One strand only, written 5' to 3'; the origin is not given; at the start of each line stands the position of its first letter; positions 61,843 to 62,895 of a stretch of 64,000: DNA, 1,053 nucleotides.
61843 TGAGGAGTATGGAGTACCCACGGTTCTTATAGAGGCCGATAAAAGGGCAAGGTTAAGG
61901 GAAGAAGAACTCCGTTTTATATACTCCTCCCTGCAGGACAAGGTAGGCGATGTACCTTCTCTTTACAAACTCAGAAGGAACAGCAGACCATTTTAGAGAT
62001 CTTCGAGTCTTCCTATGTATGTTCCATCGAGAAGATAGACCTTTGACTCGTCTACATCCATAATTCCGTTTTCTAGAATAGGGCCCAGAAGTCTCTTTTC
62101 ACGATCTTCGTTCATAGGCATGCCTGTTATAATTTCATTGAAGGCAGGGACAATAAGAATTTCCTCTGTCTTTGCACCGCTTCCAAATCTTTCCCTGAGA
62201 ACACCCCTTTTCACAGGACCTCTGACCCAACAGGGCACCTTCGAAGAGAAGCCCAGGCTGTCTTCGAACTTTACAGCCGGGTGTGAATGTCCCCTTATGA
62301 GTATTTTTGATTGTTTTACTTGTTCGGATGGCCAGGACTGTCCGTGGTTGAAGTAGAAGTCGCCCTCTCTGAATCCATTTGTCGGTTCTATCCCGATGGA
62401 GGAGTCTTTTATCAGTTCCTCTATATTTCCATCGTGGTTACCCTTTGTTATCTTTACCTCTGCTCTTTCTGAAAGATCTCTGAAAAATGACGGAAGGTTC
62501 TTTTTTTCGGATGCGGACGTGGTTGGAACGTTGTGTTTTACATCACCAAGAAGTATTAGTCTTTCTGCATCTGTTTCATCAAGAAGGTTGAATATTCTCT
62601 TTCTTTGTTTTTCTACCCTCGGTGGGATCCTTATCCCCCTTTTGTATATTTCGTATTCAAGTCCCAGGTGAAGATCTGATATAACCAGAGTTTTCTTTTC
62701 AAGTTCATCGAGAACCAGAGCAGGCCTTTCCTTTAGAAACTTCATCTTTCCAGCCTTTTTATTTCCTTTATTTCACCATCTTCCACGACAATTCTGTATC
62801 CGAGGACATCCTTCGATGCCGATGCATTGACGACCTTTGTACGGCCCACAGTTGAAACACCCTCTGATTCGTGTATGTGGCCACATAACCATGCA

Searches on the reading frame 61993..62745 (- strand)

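Call 35: search_protein_families(library=pfam, proteins=[window:61993-62745:-], max_evalue=0.0001)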
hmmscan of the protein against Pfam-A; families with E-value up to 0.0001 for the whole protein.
window:61993-62745:- (250 aa): 2 families
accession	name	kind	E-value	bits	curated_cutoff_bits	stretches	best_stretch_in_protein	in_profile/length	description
PF00149.33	Metallophos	-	3e-06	28.2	21.5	1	18-141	2-142/191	Calcineurin-like phosphoesterase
PF12850.12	Metallophos_2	-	1.4e-05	25.6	27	1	19-158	3-120/154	Calcineurin-like phosphoesterase superfamily domain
